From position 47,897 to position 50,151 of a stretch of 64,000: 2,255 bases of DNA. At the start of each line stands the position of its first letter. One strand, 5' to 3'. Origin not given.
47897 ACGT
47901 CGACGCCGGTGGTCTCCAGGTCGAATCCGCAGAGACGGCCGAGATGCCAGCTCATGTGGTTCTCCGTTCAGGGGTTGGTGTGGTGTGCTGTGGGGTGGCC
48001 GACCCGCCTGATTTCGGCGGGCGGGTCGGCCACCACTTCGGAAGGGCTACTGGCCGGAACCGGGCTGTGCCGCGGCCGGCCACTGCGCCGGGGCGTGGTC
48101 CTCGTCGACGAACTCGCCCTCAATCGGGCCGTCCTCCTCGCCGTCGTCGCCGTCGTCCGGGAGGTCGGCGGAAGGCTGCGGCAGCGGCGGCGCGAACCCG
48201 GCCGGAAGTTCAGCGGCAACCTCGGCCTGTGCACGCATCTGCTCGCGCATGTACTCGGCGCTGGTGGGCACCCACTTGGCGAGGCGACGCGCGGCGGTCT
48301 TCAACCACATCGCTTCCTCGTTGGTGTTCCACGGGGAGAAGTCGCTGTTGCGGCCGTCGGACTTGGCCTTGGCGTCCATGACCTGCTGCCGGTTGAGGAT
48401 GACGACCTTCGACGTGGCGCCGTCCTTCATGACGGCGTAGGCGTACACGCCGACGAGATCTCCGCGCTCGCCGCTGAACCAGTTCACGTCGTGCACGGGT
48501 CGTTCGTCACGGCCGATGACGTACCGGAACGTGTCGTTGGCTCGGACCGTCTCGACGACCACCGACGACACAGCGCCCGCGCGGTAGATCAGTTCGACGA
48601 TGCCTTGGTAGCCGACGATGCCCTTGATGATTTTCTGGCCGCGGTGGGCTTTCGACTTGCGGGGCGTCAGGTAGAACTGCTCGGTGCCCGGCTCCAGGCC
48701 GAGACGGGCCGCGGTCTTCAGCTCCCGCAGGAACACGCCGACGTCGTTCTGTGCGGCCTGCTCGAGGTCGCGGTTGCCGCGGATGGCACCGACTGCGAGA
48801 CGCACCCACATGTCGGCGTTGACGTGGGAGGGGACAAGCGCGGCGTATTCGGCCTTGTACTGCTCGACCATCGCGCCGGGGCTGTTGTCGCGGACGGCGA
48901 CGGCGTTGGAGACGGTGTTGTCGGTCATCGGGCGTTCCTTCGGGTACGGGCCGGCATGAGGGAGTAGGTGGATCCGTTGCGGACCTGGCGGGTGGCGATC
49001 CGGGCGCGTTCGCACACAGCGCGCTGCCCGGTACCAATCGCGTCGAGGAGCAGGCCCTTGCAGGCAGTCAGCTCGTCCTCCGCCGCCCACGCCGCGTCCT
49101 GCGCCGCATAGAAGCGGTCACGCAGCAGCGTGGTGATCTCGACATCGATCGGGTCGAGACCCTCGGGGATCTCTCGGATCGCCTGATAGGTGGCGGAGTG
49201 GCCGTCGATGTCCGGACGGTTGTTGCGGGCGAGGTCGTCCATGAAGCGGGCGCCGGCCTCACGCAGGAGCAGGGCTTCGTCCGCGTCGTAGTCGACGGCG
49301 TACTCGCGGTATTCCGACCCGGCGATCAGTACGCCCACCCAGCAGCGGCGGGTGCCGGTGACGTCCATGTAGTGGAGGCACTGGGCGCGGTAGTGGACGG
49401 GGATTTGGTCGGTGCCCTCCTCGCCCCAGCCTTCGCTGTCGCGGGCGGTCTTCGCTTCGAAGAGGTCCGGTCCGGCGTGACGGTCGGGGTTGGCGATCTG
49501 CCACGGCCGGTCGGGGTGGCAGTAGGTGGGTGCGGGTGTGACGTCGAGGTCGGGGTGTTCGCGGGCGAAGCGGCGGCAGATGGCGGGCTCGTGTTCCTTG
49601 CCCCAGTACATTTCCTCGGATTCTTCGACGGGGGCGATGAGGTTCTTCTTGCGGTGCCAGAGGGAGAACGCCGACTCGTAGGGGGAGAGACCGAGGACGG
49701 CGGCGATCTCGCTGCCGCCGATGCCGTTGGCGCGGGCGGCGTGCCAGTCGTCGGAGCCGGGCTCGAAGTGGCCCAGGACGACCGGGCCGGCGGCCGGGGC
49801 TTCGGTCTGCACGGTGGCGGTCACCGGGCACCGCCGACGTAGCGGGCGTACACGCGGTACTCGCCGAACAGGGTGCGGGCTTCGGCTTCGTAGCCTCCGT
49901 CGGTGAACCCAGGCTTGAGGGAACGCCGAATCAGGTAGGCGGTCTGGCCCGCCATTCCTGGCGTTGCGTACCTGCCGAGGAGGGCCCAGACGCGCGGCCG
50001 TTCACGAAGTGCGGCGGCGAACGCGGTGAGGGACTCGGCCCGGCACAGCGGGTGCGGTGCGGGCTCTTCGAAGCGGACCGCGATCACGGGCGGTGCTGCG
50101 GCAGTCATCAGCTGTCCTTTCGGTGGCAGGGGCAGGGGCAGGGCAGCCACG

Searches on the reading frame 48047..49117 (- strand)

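Call 21: search_protein_families(library=pfam, proteins=[window:48047-49117:-], max_evalue=0.01)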
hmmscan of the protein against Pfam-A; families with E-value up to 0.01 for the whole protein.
window:48047-49117:- (356 aa): 1 family
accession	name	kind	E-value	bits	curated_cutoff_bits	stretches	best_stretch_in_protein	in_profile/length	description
PF03837.19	RecT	-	1.1e-35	123.5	24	1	104-299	3-192/198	RecT family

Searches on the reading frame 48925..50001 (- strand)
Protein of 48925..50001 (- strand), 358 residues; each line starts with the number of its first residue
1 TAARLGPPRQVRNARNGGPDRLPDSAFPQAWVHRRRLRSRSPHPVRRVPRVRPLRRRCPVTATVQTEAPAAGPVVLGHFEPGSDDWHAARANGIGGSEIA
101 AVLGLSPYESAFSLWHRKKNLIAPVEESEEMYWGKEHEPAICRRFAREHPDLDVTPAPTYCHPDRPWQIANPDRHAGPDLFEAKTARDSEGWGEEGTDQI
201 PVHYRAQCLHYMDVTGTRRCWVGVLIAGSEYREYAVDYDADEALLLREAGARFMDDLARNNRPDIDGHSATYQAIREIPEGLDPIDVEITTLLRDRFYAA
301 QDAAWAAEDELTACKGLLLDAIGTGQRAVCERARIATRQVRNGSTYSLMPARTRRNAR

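Call 21: search_protein_families(library=pfam, proteins=[window:48925-50001:-], max_evalue=0.01)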
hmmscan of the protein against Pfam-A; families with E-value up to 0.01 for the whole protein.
window:48925-50001:- (358 aa): 1 family
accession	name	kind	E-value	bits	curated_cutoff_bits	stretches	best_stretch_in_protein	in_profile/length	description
PF09588.16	YqaJ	-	2.8e-25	89.8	22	1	85-217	1-149/150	YqaJ-like viral recombinase domain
